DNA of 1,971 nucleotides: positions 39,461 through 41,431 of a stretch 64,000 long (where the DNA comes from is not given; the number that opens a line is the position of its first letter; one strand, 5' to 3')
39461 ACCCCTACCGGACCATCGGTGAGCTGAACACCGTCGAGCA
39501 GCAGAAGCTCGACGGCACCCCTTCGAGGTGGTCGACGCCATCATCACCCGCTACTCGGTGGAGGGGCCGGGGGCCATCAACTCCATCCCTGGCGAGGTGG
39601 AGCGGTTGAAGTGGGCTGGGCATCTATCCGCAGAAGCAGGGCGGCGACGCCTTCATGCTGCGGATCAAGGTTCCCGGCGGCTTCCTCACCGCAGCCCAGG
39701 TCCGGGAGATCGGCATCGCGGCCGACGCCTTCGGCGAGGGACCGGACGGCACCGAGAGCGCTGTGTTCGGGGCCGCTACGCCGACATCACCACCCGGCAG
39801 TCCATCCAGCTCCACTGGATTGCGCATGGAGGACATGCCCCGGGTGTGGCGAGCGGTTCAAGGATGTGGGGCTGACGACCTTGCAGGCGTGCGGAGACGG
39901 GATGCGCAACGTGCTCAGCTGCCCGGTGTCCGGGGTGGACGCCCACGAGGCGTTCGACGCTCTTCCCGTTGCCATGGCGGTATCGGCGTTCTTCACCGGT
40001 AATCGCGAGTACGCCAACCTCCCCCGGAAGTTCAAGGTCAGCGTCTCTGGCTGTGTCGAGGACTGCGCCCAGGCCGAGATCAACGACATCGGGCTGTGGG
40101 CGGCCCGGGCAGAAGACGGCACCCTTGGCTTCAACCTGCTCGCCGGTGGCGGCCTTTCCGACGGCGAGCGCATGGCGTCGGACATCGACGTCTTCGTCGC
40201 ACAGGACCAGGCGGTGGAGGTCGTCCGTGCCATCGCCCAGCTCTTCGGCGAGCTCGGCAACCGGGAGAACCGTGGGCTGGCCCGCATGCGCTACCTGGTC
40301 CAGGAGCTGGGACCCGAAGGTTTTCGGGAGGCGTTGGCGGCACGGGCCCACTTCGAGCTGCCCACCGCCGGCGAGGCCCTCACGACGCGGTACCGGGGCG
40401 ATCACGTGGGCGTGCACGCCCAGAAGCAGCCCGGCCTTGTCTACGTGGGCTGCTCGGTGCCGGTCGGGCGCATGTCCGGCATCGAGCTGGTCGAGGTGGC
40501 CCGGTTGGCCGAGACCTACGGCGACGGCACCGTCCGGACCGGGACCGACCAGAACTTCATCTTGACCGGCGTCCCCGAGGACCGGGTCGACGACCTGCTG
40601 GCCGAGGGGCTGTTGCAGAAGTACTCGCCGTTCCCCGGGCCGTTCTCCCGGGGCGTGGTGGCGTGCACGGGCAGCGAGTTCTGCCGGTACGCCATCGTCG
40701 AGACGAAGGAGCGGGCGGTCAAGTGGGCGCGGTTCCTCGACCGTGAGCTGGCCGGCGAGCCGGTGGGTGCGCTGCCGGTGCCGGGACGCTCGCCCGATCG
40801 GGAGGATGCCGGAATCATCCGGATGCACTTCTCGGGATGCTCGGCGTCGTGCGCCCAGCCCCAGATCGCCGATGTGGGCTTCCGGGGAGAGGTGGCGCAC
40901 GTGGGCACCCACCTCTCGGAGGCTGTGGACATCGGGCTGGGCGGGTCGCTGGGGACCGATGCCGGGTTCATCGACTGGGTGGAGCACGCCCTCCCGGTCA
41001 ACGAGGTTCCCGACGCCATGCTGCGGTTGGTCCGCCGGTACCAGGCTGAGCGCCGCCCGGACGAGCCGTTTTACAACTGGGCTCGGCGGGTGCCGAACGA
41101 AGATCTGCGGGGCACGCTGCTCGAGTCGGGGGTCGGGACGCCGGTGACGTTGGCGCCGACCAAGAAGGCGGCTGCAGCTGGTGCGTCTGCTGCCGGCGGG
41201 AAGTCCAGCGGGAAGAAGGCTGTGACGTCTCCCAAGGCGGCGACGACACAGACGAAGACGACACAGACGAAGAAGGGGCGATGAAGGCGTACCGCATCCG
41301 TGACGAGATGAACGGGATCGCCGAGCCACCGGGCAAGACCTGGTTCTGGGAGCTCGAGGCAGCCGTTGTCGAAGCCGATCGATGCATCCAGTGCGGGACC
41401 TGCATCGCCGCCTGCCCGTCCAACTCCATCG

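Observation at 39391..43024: Assimilatory sulfite reductase translationally coupled to an FrhB/FpoF-family protein: possible split, bacterial analogue of F420-dependent Fsr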

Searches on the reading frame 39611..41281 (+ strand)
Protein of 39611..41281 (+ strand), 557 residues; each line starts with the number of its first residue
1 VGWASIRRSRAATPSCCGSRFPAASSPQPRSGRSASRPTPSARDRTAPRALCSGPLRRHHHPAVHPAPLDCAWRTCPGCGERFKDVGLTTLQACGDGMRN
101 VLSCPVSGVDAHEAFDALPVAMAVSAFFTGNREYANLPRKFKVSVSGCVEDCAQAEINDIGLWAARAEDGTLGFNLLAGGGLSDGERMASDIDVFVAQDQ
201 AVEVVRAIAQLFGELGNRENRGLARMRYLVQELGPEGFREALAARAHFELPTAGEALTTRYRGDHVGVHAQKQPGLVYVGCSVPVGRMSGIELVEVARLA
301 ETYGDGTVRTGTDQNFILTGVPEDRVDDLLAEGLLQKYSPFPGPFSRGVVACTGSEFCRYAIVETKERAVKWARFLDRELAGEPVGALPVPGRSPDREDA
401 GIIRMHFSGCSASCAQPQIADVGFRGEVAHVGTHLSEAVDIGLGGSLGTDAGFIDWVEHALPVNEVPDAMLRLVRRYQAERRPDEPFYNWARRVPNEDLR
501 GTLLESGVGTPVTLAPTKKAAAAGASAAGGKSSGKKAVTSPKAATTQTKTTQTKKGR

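Call 7: search_protein_families(library=pfam, proteins=[window:39611-41281:+], max_evalue=0.01)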
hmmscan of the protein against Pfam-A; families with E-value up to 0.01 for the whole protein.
window:39611-41281:+ (557 aa): 2 families
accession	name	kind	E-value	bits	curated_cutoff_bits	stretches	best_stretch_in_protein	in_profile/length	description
PF01077.27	NIR_SIR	-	9.3e-50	168.6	27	2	94-246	1-154/158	Nitrite and sulphite reductase 4Fe-4S domain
PF03460.22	NIR_SIR_ferr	-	2.4e-17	62.9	24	1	269-332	1-65/69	Nitrite/Sulfite reductase ferredoxin-like half domain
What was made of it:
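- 39391..41284 (+): sir, a NirA/SirA-type monomeric siroheme-[4Fe-4S] sulfite reductase (630 aa after correction); the frame is broken by 5 single-base indels at about 39513, 39622, 39774, 39823 and 39851. Pfam NIR_SIR E 9e-50 and NIR_SIR_ferr (call 7).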

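Call 8: search_protein_families(library=ncbifam, proteins=[window:39611-41281:+], max_evalue=0.01)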
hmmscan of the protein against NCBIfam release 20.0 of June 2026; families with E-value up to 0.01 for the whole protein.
window:39611-41281:+ (557 aa): 11 families
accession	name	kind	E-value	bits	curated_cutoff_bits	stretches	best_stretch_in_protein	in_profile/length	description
NF007125.0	PRK09566.1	equivalog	6.7e-99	331.7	594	1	79-482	119-511/513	ferredoxin--nitrite reductase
NF007126.0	PRK09567.1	equivalog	6e-76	255.9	523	1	82-502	172-586/595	NirA family protein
TIGR02435.1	CobG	equivalog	1.6e-42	145.9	234.8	1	86-424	76-381/388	precorrin-3B synthase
NF010029.0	PRK13504.1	equivalog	2.2e-35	122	457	1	137-494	215-561/575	NADPH-dependent assimilatory sulfite reductase hemoprotein subunit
TIGR02042.1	sir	equivalog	4.8e-25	87.7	731.5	1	136-500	222-575/581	sulfite reductase, ferredoxin dependent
TIGR02041.1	CysI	equivalog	1e-21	77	756.55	1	136-493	193-537/541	assimilatory sulfite reductase (NADPH) hemoprotein subunit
TIGR02374.1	nitri_red_nirB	equivalog_domain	2.5e-12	46.1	578.35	2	80-212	612-735/794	nitrite reductase large subunit NirB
TIGR02912.1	sulfite_red_C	equivalog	2.1e-09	36.8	324.1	1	272-369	16-123/314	sulfite reductase subunit C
TIGR02064.1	dsrA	equivalog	3.1e-05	23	392.85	1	90-161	146-221/402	dissimilatory-type sulfite reductase subunit alpha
NF011565.0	PRK14989.1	subfamily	5e-05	21.5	883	1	81-180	618-708/847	nitrite reductase large subunit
TIGR02066.1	dsrB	equivalog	6.3e-05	22.1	341.5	0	100-162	109-165/341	dissimilatory-type sulfite reductase subunit beta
